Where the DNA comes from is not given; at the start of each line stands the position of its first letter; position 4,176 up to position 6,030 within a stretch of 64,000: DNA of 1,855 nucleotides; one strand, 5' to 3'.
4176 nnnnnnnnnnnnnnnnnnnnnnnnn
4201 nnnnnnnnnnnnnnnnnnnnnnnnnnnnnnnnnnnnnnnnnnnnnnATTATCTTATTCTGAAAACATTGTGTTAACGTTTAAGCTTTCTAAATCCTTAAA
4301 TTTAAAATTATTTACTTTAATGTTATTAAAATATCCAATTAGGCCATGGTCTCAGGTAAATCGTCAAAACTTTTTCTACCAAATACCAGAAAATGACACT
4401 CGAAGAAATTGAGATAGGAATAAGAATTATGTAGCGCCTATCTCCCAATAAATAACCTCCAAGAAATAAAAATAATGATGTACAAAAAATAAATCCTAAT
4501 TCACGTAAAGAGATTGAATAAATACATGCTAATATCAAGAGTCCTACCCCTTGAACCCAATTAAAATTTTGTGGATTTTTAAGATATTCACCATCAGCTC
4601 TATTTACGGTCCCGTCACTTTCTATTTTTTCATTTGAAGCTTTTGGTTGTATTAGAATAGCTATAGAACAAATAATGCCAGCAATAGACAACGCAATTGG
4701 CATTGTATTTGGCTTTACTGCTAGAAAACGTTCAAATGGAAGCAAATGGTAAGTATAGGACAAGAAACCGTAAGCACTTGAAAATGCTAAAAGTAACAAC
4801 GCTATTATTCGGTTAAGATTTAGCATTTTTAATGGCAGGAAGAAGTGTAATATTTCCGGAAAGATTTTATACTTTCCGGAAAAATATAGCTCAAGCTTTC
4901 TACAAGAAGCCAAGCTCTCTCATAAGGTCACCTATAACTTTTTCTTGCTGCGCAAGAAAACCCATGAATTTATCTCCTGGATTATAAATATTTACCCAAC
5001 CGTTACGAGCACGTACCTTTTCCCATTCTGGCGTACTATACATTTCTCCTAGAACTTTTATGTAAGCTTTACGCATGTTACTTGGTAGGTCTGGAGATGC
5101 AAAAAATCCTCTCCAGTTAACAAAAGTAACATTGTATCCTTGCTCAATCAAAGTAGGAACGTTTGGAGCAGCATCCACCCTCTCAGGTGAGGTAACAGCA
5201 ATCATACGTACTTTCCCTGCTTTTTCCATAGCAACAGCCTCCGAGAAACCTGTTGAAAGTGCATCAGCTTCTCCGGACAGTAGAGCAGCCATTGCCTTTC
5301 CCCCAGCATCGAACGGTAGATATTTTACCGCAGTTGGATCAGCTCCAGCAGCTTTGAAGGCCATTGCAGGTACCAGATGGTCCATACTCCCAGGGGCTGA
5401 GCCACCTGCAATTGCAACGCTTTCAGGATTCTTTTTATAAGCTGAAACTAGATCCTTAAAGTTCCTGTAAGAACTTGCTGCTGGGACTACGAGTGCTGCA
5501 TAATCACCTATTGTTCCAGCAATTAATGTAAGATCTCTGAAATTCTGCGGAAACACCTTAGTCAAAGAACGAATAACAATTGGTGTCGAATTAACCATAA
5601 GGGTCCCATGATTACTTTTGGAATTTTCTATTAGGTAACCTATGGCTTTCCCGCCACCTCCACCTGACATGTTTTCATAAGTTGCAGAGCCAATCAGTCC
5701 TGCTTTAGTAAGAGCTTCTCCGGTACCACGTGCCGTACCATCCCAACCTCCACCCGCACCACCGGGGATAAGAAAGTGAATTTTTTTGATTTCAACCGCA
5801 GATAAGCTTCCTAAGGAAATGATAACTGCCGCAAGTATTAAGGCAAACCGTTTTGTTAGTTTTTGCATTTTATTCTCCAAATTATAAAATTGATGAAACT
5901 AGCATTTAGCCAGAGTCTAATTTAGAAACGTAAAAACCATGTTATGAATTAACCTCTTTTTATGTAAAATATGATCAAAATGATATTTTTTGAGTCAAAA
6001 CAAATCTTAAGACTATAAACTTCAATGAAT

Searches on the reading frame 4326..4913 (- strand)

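Call 21: search_protein_families(library=pfam, proteins=[window:4326-4913:-], max_evalue=0.0001)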
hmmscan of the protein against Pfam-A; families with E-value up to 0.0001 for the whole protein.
window:4326-4913:- (195 aa): 1 family
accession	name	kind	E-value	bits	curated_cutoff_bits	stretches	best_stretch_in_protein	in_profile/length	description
PF07331.16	TctB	-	2e-16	60.8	29.1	1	36-187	2-136/137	Tripartite tricarboxylate transporter TctB family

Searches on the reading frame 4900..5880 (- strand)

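Call 21: search_protein_families(library=pfam, proteins=[window:4900-5880:-], max_evalue=0.0001)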
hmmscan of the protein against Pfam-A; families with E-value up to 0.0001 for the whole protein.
window:4900-5880:- (326 aa): 2 families
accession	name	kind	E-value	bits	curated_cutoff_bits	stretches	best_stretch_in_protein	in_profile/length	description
PF03401.19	TctC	-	8.9e-24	84.9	27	1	69-324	20-273/274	Tripartite tricarboxylate transporter family receptor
PF12974.12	Phosphonate-bd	-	3.3e-05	23.8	27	0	122-232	81-189/242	ABC transporter, phosphonate, periplasmic substrate-binding protein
